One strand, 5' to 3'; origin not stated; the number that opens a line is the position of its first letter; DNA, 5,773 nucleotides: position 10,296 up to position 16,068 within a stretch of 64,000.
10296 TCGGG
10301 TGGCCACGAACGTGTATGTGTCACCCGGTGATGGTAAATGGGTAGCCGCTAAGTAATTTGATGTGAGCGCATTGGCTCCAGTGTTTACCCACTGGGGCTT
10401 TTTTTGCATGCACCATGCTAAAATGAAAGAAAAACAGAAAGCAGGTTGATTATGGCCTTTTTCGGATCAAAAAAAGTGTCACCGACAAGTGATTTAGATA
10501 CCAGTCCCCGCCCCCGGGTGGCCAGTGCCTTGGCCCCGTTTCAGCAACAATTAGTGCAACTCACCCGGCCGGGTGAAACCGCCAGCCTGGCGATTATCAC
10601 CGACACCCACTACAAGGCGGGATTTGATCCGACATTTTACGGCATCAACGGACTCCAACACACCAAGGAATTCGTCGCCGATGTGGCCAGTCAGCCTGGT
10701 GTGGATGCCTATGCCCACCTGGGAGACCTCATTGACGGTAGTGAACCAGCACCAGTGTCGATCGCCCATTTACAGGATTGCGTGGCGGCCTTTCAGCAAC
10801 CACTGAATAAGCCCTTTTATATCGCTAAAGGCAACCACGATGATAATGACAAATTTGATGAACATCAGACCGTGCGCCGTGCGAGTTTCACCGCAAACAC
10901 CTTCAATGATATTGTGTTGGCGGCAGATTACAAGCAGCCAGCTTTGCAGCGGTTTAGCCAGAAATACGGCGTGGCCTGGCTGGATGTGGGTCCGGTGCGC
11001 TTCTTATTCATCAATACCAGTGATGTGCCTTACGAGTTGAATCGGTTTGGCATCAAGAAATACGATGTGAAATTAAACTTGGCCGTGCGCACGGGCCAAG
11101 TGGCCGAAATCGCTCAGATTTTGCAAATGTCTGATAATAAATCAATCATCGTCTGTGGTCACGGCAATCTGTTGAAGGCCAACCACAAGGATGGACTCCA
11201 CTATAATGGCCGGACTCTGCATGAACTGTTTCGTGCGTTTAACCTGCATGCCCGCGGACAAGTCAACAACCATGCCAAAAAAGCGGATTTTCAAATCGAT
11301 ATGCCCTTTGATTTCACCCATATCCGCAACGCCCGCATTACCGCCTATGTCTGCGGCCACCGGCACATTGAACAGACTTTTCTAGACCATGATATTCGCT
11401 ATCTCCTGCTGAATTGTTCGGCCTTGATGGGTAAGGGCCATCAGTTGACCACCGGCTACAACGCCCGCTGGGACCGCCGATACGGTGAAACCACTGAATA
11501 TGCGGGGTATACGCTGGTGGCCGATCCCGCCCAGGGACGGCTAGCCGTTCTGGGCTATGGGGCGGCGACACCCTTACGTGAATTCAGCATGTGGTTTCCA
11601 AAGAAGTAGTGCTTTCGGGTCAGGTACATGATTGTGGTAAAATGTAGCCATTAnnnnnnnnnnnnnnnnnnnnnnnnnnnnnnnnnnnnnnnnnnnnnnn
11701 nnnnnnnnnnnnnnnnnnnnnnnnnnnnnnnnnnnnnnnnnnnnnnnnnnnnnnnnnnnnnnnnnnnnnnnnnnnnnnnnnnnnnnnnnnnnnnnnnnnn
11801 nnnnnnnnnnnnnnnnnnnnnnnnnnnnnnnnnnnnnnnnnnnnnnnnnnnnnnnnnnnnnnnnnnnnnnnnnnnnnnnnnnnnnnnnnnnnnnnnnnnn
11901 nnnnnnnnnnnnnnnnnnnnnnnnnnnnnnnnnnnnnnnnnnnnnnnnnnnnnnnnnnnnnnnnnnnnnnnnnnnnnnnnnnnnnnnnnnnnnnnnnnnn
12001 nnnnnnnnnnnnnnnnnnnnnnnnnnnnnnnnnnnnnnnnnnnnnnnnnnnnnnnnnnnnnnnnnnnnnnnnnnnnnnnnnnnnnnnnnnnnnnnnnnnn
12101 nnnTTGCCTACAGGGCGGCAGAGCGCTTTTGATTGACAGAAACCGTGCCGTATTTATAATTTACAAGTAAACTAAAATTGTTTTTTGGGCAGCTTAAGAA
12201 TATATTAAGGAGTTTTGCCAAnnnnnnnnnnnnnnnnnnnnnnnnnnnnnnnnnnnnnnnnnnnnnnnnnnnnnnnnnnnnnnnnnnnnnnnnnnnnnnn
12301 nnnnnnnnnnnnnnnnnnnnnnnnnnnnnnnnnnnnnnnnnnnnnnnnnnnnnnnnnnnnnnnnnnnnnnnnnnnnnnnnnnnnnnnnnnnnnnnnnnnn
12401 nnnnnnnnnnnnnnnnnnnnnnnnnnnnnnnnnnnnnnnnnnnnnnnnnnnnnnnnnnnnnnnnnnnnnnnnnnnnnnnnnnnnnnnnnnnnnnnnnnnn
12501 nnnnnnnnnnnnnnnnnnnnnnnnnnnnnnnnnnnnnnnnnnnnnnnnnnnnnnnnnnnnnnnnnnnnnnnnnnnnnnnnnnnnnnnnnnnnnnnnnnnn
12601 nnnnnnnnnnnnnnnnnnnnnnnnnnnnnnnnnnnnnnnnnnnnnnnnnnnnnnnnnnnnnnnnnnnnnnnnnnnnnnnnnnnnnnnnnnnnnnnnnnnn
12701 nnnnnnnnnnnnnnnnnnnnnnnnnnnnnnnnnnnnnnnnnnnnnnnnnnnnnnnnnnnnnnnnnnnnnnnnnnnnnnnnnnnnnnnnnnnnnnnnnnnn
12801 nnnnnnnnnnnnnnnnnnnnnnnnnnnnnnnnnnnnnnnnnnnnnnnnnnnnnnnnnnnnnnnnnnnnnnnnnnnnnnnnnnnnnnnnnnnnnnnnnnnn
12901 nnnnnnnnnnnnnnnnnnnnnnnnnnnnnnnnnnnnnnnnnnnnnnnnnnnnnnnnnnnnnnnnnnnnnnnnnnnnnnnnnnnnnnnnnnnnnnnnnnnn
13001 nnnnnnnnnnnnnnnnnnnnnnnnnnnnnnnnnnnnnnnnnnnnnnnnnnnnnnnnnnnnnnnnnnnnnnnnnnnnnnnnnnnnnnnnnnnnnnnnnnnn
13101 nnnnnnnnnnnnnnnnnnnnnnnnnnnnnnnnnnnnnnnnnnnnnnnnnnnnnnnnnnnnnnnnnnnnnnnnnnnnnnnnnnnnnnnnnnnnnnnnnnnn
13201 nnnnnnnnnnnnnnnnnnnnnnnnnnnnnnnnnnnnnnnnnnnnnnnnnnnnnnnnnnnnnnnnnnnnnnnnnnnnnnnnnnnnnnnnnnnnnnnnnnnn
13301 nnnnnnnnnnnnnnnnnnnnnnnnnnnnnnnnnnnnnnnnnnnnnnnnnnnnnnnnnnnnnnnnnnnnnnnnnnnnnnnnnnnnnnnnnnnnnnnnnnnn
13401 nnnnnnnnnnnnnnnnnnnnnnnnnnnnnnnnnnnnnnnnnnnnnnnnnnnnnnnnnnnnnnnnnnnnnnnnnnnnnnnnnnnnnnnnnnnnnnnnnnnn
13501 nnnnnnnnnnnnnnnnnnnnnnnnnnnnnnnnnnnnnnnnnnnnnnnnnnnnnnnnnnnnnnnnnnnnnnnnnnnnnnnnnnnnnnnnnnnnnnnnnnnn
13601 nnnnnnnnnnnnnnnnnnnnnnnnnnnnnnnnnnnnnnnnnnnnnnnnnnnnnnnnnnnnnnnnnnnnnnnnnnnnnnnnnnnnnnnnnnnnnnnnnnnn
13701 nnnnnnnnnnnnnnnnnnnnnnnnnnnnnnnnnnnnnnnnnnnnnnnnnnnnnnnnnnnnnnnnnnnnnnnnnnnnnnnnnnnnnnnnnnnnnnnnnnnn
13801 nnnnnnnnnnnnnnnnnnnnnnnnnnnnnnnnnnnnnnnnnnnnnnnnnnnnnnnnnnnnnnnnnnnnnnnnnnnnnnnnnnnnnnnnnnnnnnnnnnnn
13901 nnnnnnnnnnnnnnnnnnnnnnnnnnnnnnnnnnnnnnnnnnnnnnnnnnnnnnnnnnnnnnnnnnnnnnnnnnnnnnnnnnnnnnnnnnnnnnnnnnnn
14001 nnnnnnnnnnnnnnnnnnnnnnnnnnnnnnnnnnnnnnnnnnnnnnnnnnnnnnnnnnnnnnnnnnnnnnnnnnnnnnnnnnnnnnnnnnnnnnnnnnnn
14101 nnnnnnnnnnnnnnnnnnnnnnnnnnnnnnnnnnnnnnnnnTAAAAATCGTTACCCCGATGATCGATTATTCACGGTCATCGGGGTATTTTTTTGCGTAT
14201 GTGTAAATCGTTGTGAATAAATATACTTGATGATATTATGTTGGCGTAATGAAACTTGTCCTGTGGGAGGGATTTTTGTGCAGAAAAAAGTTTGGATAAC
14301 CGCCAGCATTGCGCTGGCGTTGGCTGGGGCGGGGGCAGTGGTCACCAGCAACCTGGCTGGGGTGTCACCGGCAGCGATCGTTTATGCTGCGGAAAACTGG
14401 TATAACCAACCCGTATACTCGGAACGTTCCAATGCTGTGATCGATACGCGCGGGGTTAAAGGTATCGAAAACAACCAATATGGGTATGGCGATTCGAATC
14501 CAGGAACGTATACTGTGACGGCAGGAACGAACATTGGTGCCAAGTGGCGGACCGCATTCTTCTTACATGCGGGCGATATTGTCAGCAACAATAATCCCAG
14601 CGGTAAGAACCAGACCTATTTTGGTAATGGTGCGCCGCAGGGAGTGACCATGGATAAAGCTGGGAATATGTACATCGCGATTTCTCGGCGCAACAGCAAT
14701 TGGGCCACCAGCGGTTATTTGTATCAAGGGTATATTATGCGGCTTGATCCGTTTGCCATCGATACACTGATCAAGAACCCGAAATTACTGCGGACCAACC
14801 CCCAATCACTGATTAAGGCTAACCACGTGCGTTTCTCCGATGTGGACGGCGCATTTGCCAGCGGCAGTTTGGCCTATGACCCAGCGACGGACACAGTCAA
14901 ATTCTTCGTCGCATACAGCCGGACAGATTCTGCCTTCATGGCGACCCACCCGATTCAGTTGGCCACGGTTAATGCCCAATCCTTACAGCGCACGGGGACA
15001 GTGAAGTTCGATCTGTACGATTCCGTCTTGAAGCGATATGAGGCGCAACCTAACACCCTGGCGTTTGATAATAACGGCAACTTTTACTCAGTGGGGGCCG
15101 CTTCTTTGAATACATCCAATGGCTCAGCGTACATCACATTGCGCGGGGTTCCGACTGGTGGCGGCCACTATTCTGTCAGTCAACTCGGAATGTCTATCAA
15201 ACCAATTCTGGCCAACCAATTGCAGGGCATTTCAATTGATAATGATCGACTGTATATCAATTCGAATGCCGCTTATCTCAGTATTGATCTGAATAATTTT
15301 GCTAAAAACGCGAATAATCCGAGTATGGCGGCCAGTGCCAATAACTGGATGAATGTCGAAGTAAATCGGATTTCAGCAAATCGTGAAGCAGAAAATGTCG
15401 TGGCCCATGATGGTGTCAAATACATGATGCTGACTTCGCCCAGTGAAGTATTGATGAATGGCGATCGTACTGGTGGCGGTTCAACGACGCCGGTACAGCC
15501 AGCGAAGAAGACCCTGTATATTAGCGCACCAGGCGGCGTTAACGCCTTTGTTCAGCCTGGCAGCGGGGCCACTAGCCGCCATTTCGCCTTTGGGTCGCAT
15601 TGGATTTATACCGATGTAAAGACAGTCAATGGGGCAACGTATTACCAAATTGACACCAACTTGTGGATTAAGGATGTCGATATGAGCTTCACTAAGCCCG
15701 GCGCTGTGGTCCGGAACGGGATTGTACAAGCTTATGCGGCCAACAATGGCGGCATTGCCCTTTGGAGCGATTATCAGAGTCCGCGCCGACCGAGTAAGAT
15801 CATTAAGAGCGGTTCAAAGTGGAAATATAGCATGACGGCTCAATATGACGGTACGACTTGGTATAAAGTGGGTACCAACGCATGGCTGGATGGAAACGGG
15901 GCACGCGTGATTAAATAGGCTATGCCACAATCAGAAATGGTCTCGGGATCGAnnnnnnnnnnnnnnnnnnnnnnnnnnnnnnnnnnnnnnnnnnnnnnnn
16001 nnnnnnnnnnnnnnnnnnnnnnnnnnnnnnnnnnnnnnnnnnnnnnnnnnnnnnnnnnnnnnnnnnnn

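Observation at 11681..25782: Wzx/Wzy-type cell-wall glycopolymer locus with TagD, LicD, AsnB and an ATP-grasp ligase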

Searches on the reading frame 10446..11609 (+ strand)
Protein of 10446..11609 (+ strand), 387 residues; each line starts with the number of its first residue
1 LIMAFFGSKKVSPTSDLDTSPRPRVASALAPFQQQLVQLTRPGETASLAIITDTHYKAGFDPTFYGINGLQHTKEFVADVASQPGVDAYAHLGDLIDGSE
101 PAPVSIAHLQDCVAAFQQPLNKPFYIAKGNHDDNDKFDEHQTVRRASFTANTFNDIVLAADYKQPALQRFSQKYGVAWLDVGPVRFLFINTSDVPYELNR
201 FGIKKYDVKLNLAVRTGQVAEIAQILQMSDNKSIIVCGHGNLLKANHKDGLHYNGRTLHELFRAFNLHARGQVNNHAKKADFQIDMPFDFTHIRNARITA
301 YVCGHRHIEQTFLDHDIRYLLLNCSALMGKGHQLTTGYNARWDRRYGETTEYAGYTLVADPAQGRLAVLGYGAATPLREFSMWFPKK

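Call 4: search_protein_families(library=pfam, proteins=[window:10446-11609:+], max_evalue=0.01)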
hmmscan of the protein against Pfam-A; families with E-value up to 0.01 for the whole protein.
window:10446-11609:+ (387 aa): 2 families
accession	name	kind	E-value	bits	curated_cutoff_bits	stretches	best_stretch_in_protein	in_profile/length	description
PF00149.33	Metallophos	-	1.3e-11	45.8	21.5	1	48-266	3-179/191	Calcineurin-like phosphoesterase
PF12850.12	Metallophos_2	-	6.7e-06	26.6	27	1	48-213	3-91/154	Calcineurin-like phosphoesterase superfamily domain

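Call 10: search_protein_families(library=ncbifam, proteins=[window:10446-11609:+], max_evalue=0.001)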
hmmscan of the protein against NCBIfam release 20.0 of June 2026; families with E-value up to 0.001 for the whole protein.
window:10446-11609:+ (387 aa): 0 families

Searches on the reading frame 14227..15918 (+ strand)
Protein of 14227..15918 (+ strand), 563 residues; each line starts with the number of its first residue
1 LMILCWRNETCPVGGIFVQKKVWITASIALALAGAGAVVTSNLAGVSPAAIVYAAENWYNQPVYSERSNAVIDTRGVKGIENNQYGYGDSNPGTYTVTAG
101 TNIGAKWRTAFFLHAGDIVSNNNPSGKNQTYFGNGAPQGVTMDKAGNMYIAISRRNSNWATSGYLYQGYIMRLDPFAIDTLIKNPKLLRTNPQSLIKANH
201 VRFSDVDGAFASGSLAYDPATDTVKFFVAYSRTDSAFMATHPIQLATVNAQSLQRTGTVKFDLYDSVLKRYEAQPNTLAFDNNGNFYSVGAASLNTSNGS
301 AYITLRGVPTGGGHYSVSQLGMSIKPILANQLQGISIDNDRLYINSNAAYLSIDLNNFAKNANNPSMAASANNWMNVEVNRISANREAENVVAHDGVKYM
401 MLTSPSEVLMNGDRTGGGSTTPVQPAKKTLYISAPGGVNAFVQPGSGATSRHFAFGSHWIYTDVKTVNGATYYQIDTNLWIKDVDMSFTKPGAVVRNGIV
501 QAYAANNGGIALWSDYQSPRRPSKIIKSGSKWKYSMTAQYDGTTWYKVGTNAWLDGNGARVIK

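Call 3: search_protein_families(library=pfam, proteins=[window:14227-15918:+], max_evalue=0.01)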
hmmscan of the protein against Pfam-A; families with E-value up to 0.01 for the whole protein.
window:14227-15918:+ (563 aa): 2 families
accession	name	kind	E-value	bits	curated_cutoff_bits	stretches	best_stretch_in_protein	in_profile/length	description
PF03217.20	SlpA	-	5.8e-05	23.6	23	0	461-482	40-61/63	Surface layer protein A domain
PF06739.17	SBBP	-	0.007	16.7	20.5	0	272-290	12-30/38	Beta-propeller repeat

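Call 5: search_protein_families(library=ncbifam, proteins=[window:14227-15918:+], max_evalue=0.001)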
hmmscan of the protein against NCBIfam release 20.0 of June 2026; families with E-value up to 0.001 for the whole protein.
window:14227-15918:+ (563 aa): 0 families

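Call 34: search_solved_structures(query=window:14278-15918:+, max_evalue=1)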
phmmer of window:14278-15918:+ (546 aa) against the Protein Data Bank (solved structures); distinct sequences matched with E-value up to 1: 0.

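Call 50: search_protein_families(library=ncbifam, proteins=[window:14278-15918:+], max_evalue=0.001)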
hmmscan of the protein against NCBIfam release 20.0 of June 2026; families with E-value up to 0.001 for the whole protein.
window:14278-15918:+ (546 aa): 0 families

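Call 74: predict_structure(protein=window:14278-15918:+)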
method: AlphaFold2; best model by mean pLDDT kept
length: 546 residues; sequences in the alignment: 1
mean_pLDDT: 30.3   pTM: 0.21
mean pLDDT of the five models: 30.3, 28.8, 26.6, 26.0, 25.3
residues with pLDDT >= 90: 0; 70-90: 0; 50-70: 0; < 50: 546
segments of 3 or more residues with pLDDT < 50: 1-546
pLDDT, mean of each block of 10 residues (from residue 1): 29 27 30 29 25 25 28 25 25 27 29 30 32 32 25 32 33 28 29 38 45 33 38 37 28 28 29 29 32 31 33 37 37 34 34 30 26 25 23 28 26 27 29 34 35 32 26 27 27 29 32 35 32 33 28
secondary structure, 60 per line:
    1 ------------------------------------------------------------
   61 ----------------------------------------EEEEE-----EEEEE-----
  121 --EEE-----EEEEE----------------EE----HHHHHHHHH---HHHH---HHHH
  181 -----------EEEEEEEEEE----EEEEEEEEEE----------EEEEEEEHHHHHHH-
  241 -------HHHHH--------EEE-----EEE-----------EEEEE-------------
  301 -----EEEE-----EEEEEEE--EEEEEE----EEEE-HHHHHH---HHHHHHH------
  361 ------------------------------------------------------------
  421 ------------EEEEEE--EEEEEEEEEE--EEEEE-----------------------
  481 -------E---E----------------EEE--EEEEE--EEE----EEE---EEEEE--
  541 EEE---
elements in order: E101-105 E111-115 E123-125 E131-135 H158-166 H170-173 H177-180 E192-201 E206-215 E226-232 H233-239 H248-252 E261-263 E269-271 E283-287 E306-309 E315-321 E324-329 E334-337 H339-344 H348-354 E433-438 E441-450 E453-457 E509-511 E514-518 E521-523 E528-530 E534-538 E541-543
